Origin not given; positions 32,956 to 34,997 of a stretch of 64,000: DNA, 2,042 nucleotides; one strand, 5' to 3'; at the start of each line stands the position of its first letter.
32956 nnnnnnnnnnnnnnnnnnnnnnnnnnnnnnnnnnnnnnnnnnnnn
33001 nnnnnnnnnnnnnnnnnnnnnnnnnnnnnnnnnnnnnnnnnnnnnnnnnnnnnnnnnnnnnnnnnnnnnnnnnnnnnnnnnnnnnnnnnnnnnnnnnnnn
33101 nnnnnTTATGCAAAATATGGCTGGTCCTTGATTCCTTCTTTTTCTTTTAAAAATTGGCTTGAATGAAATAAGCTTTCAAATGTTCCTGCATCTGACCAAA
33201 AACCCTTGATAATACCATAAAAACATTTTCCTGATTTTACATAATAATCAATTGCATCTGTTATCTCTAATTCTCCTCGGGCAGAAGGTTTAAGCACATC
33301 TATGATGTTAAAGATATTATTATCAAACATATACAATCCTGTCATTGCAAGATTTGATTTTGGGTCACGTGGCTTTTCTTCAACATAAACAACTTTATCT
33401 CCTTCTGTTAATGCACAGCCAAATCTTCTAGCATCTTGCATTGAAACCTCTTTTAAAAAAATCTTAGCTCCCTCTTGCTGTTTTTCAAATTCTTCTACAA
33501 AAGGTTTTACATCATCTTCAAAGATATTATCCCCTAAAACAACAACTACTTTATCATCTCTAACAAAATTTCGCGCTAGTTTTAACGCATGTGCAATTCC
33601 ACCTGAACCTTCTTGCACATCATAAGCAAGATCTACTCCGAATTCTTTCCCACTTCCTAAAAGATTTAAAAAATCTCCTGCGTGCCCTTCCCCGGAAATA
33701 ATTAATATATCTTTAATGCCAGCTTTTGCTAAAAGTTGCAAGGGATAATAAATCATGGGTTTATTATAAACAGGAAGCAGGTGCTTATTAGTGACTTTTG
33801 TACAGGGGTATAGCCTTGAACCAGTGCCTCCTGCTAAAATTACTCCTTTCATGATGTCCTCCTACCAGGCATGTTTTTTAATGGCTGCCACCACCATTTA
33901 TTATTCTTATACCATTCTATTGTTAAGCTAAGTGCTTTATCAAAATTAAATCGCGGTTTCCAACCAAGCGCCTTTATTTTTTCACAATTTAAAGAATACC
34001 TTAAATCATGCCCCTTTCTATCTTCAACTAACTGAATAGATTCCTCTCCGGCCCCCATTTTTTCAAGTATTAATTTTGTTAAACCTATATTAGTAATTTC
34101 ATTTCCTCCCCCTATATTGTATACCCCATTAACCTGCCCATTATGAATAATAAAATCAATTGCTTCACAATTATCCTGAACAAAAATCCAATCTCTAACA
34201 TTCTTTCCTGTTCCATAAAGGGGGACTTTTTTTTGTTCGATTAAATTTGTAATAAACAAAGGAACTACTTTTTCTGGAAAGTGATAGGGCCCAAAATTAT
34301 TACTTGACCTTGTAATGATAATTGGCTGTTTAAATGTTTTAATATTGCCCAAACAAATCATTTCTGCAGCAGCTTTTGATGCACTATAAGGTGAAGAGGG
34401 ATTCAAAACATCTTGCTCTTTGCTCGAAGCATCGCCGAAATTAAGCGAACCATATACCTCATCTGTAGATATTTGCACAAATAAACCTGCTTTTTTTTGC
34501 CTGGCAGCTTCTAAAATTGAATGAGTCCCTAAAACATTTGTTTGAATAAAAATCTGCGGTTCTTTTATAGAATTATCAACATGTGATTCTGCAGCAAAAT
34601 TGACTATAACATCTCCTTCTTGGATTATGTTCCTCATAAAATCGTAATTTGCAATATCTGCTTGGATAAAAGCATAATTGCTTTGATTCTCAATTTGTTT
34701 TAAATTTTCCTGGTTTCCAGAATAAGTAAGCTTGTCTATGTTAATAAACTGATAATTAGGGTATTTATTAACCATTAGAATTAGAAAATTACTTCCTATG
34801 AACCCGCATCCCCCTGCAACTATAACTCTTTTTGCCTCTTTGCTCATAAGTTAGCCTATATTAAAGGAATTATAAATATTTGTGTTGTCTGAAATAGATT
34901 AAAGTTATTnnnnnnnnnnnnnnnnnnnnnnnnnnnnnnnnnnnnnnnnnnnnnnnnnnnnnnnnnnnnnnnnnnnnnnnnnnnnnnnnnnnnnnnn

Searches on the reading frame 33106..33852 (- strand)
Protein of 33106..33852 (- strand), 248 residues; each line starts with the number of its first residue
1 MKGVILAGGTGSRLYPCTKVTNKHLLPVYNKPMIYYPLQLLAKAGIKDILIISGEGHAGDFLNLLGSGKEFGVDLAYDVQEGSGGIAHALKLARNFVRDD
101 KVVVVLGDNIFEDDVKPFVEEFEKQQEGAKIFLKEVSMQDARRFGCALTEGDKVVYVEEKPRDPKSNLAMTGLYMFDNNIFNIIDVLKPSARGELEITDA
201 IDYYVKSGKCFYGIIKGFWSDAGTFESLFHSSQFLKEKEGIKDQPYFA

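Call 10: search_protein_families(library=pfam, proteins=[window:33106-33852:-], max_evalue=0.001)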
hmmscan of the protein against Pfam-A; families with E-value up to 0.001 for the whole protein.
window:33106-33852:- (248 aa): 2 families
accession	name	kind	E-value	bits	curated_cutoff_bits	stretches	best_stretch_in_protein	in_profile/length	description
PF00483.29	NTP_transferase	-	7.9e-59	199.6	21.2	1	2-237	1-244/245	Nucleotidyl transferase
PF12804.13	NTP_transf_3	-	1.5e-12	48.4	27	1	3-127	1-116/160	MobA-like NTP transferase domain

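Call 26: search_protein_families(library=ncbifam, proteins=[window:33106-33852:-], max_evalue=0.00001)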
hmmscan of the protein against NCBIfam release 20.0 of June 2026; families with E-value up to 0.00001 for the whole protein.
window:33106-33852:- (248 aa): 26 families (the best 25 are shown)
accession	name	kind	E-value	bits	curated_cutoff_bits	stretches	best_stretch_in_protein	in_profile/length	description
TIGR01208.1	rmlA_long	equivalog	6.4e-72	242.4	320.25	1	2-236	1-235/353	glucose-1-phosphate thymidylyltransferase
TIGR01207.1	rmlA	equivalog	7.8e-71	238.5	360.65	1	2-237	1-238/286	glucose-1-phosphate thymidylyltransferase RfbA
NF012024.0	PRK15480.1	equivalog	1.1e-61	208.5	588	1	2-237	5-242/292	glucose-1-phosphate thymidylyltransferase RfbA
TIGR03992.1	Arch_glmU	subfamily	2.5e-47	161.6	292.1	1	1-230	1-222/393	bifunctional sugar-1-phosphate nucleotidylyltransferase/acetyltransferase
NF041313.1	UDPGP_AglF_Halo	equivalog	5.2e-46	157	400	1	1-214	1-212/234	UTP--glucose-1-phosphate uridylyltransferase AglF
TIGR01099.1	galU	equivalog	2.4e-32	112.6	326.8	2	75-224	96-254/261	UTP--glucose-1-phosphate uridylyltransferase GalU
NF041173.1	Sug_nt_acttase_Thmprot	equivalog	1.6e-31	109.6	600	1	1-225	1-217/405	bifunctional sugar-1-phosphate nucleotidylyltransferase/acetyltransferase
NF052502.1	man1P_GTase_Rv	exception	8.8e-28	97.2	440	1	2-234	2-229/352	mannose-1-phosphate guanylyltransferase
NF003670.0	PRK05293.1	equivalog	1.1e-21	77.2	470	1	3-236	7-260/382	glucose-1-phosphate adenylyltransferase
NF045761.1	NAMPUrTaseMurU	equivalog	1e-20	74.6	250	1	1-229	1-221/226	N-acetylmuramate alpha-1-phosphate uridylyltransferase MurU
TIGR02091.1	glgC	equivalog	3e-17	62.7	424.9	1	86-233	101-257/364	glucose-1-phosphate adenylyltransferase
NF009928.0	PRK13389.1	equivalog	2.4e-16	59.8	548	2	83-221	112-265/302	UTP--glucose-1-phosphate uridylyltransferase GalU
NF007516.0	PRK10122.1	equivalog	4.1e-16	59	534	1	1-53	4-56/297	UTP--glucose-1-phosphate uridylyltransferase GalF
TIGR02623.1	G1P_cyt_trans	equivalog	5.1e-15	55.6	300.25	2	1-54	1-54/255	glucose-1-phosphate cytidylyltransferase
NF049965.1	GlMnHpPGnyltfHddC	equivalog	6.3e-15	55.4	300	1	1-185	1-176/221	D-glycero-D-manno-heptose 1-phosphate guanosyltransferase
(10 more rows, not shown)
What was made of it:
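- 33106..33852 (-): RmlA-like glucose-1-phosphate nucleotidylyltransferase (short form, 248 aa). Best NCBIfam hits are rmlA models, below cut-off (calls 10, 26).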

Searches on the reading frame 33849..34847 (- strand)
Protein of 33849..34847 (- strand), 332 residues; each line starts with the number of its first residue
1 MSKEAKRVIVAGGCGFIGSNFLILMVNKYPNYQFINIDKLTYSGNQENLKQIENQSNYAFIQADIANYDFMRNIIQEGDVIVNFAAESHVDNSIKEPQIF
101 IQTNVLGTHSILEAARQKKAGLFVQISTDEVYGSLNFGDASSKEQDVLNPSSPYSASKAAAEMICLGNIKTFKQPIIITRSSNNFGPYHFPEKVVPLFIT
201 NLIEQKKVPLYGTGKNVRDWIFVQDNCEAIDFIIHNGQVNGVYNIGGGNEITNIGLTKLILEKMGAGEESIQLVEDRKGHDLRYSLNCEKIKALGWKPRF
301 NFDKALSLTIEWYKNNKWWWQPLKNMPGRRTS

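Call 10: search_protein_families(library=pfam, proteins=[window:33849-34847:-], max_evalue=0.001)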
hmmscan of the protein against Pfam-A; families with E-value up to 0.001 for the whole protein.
window:33849-34847:- (332 aa): 7 families
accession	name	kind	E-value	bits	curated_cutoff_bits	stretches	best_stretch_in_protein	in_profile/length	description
PF16363.11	GDP_Man_Dehyd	-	3.9e-67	227.5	27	1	10-306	2-329/332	GDP-mannose 4,6 dehydratase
PF01370.27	Epimerase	-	2.7e-55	187.8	20.9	1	8-246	1-240/240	NAD dependent epimerase/dehydratase family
PF01073.25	3Beta_HSD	-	1.1e-21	77.6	22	1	9-225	1-220/280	3-beta hydroxysteroid dehydrogenase/isomerase family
PF02719.21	Polysacc_synt_2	-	5e-17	62.5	20.2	1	8-279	1-266/293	Polysaccharide biosynthesis protein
PF04321.23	RmlD_sub_bind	-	3.1e-14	53.2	27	1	45-275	33-242/287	RmlD substrate binding domain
PF07993.18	NAD_binding_4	-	4.1e-11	43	20.1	1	55-183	60-206/258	Male sterility protein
PF13460.12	NAD_binding_10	-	0.00034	21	27.2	1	45-162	28-128/184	NAD(P)H-binding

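Call 26: search_protein_families(library=ncbifam, proteins=[window:33849-34847:-], max_evalue=0.00001)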
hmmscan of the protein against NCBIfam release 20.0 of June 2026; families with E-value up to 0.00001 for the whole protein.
window:33849-34847:- (332 aa): 26 families (the best 25 are shown)
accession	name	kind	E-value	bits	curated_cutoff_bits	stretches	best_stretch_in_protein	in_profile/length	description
TIGR01181.1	dTDP_gluc_dehyt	equivalog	5e-130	433.3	365.1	1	8-323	2-321/321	dTDP-glucose 4,6-dehydratase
NF007490.0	PRK10084.1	subfamily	5.3e-85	285.6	649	1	7-325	2-346/361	dTDP-glucose 4,6-dehydratase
NF007582.0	PRK10217.1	equivalog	8.3e-80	268.5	698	1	6-324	2-342/355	dTDP-glucose 4,6-dehydratase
TIGR04180.1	EDH_00030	hypoth_equivalog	1.5e-39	135.8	475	1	8-269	1-261/297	NAD-dependent 4,6-dehydratase LegB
TIGR02622.1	CDP_4_6_dhtase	equivalog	7.8e-31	107.5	278.45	1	5-316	4-333/352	CDP-glucose 4,6-dehydratase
TIGR01179.1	galE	equivalog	2.9e-29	102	262.3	1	7-316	1-328/332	UDP-glucose 4-epimerase GalE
TIGR02197.1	heptose_epim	equivalog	1e-21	77.5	274.6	1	8-275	1-270/316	ADP-glyceromanno-heptose 6-epimerase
NF011728.1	PRK15181.1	equivalog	3.3e-19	69.1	760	1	5-315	15-339/348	Vi polysaccharide biosynthesis UDP-N-acetylglucosaminuronic acid C-4 epimerase TviC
NF047922.1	GDPFucSynFcl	equivalog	4.5e-15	55.9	500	1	80-316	57-304/308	GDP-L-fucose synthase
NF007956.0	PRK10675.1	subfamily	6e-15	55.2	394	1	7-165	2-160/338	UDP-glucose 4-epimerase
TIGR03466.1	HpnA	hypoth_equivalog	3.8e-13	49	367.65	1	7-249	2-232/327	hopanoid-associated sugar epimerase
TIGR03589.1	PseB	equivalog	9.8e-13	47.7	407.75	1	5-141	4-138/324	UDP-N-acetylglucosamine 4,6-dehydratase (inverting)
TIGR01214.1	rmlD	equivalog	1.5e-12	47.2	224.05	1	7-186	1-152/285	dTDP-4-dehydrorhamnose reductase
NF008872.0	PRK11908.1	equivalog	3.7e-12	45.9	294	1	6-258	2-265/349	bifunctional UDP-4-keto-pentose/UDP-xylose synthase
TIGR01472.1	gmd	equivalog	4.5e-12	45.8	415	1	59-238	57-243/342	GDP-mannose 4,6-dehydratase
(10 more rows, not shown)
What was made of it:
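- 33849..34847 (-): RmlB, dTDP-glucose 4,6-dehydratase. TIGR01181 scores 433 bits against a cut-off of 365 (call 26).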
